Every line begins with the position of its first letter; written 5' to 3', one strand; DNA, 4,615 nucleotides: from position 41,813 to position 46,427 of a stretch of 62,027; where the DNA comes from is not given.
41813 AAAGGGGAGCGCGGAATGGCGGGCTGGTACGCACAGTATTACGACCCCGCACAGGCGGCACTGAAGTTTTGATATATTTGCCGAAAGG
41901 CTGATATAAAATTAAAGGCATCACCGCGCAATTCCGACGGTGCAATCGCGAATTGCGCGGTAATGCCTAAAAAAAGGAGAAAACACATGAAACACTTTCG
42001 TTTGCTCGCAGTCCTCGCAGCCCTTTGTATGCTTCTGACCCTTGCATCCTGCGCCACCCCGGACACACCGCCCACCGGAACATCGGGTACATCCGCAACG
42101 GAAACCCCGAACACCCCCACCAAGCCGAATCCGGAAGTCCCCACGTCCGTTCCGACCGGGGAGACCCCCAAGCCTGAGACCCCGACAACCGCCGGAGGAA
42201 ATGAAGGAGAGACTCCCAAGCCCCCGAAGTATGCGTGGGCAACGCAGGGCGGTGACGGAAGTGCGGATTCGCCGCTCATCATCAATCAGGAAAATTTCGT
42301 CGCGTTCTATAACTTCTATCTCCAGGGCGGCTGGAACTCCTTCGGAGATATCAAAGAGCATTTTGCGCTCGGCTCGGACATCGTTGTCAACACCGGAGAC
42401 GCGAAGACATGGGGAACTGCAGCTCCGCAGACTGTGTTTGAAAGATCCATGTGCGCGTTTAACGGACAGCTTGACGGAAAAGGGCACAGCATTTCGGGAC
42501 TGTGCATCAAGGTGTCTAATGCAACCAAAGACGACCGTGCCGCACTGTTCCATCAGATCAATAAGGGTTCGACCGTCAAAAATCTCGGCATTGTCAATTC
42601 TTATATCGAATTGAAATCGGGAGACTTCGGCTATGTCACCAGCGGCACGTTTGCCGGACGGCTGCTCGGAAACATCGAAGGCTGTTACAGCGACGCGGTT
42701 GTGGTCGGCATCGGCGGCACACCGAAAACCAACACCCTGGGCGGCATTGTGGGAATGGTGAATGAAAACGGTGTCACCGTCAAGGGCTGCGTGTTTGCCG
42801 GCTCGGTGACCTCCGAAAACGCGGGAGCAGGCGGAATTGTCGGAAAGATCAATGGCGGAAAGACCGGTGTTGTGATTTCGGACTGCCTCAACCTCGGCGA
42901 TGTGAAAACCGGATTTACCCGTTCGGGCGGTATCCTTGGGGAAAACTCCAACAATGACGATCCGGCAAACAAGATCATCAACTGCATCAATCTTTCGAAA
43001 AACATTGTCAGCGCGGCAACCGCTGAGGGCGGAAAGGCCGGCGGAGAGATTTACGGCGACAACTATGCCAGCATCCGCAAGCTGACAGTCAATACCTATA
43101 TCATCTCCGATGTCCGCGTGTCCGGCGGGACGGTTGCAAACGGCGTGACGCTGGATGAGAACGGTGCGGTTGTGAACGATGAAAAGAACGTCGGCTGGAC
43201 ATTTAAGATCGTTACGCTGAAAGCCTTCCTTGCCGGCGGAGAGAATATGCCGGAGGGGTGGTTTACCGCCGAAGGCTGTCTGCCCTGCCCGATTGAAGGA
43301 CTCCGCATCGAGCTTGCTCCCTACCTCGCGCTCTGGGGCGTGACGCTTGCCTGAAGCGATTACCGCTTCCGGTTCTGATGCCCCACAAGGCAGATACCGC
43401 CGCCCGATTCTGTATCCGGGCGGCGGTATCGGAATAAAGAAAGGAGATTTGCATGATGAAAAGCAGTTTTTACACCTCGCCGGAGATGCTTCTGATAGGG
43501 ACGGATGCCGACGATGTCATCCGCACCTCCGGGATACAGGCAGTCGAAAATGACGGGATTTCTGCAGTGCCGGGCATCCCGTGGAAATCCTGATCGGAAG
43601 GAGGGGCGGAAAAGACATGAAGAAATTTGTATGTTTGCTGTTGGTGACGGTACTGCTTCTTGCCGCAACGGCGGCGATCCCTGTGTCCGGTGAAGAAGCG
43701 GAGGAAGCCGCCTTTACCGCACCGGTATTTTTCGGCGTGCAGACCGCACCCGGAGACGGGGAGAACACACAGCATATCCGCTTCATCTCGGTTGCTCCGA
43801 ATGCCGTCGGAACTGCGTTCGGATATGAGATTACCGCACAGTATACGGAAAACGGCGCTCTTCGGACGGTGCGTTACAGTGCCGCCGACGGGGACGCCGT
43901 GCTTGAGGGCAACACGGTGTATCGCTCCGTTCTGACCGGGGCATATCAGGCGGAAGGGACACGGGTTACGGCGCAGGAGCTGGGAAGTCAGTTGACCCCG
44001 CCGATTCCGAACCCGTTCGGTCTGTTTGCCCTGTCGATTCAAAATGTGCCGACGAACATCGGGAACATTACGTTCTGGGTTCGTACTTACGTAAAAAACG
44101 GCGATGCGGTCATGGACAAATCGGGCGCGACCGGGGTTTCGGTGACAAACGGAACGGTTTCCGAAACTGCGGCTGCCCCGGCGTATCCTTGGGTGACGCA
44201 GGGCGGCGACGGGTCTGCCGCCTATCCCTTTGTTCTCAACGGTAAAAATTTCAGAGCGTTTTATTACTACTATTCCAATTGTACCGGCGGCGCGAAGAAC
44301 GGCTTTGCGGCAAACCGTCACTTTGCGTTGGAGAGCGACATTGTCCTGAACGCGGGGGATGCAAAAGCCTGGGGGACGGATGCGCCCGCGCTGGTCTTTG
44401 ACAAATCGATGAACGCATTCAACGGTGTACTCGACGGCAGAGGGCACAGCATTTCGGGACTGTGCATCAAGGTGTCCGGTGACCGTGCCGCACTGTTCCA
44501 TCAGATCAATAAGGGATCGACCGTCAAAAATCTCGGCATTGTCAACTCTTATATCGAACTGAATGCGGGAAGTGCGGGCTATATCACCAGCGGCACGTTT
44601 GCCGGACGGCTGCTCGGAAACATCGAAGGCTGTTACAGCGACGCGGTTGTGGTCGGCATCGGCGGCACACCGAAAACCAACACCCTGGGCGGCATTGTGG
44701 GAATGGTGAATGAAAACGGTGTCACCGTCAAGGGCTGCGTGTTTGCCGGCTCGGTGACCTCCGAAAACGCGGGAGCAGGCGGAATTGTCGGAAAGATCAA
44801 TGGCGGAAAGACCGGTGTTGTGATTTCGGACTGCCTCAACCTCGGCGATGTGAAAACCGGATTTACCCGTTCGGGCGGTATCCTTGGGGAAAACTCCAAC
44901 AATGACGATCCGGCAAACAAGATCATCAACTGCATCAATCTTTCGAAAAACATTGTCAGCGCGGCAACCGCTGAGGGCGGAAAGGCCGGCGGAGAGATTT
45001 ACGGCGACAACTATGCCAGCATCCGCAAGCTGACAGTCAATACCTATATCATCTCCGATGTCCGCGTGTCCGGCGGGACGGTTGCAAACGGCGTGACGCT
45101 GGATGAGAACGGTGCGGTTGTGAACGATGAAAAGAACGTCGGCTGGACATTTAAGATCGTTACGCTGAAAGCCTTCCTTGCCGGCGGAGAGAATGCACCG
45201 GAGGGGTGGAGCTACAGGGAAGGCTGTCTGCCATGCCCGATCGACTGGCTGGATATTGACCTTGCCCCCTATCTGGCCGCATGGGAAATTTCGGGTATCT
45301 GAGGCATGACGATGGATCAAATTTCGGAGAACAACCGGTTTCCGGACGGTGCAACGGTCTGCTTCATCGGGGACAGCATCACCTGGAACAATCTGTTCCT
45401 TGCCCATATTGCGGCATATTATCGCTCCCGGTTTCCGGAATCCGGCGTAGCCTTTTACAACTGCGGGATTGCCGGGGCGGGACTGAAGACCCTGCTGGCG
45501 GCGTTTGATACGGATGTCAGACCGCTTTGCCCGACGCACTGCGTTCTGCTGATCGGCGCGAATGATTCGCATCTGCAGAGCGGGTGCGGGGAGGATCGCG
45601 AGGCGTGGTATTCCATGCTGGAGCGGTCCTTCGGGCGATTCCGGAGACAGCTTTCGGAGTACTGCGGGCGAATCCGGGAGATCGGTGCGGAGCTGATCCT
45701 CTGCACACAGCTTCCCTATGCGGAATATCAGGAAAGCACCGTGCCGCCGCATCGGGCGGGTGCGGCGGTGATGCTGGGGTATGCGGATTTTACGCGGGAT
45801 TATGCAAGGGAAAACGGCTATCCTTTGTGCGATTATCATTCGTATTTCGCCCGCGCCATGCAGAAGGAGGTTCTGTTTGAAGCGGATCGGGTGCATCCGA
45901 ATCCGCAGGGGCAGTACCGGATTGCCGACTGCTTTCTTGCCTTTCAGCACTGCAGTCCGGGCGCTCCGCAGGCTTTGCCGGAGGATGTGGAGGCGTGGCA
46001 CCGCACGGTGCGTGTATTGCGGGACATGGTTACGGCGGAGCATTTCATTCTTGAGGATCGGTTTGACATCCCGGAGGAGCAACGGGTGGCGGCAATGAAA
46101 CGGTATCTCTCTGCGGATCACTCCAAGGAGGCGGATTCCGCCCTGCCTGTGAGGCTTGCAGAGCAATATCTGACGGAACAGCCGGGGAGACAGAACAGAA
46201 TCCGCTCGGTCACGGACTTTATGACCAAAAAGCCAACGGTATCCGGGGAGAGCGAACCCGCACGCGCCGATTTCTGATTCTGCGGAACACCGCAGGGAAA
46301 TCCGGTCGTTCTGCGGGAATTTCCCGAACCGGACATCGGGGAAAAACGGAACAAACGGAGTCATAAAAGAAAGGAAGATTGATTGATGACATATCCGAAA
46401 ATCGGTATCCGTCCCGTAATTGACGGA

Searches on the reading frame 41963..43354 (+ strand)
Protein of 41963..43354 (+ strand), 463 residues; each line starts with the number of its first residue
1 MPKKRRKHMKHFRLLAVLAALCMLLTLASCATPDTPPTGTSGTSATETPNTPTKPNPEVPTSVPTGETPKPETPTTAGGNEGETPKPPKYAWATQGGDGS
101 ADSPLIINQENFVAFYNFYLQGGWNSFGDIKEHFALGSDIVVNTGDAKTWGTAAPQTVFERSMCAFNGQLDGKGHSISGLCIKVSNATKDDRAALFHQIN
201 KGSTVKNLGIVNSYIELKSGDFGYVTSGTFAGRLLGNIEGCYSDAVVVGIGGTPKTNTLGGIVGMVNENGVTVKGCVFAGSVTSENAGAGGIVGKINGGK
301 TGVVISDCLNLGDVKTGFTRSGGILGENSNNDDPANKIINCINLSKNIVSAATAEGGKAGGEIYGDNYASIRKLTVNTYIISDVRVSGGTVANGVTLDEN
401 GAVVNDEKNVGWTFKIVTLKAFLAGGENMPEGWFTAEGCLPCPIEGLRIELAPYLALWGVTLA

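Call 9: search_protein_families(library=pfam, proteins=[window:41963-43354:+], max_evalue=1)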
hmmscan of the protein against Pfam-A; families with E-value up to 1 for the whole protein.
window:41963-43354:+ (463 aa): 1 family
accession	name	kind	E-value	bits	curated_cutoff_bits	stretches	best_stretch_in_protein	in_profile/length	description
PF21827.1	New_glue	-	0.04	14.1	31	1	9-56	1-45/94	New glue protein family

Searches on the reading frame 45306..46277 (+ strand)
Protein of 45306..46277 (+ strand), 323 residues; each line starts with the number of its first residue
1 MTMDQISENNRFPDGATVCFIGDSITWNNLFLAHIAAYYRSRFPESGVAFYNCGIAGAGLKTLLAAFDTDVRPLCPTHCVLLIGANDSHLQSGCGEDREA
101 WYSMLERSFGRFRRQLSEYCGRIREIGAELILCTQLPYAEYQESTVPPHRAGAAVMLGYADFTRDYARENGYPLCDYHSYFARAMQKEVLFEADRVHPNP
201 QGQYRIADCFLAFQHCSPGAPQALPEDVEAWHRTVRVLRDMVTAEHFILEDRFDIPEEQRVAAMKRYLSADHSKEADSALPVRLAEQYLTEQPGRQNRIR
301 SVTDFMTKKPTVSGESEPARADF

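Call 9: search_protein_families(library=pfam, proteins=[window:45306-46277:+], max_evalue=1)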
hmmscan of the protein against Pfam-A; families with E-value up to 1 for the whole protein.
window:45306-46277:+ (323 aa): 2 families
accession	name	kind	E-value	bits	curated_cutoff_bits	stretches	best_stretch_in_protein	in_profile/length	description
PF13472.12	Lipase_GDSL_2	-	1.6e-16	61.8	32.9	1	20-203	1-176/178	GDSL-like Lipase/Acylhydrolase family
PF00657.28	Lipase_GDSL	-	1.6e-08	35.4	23.6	1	19-210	2-208/208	GDSL-like Lipase/Acylhydrolase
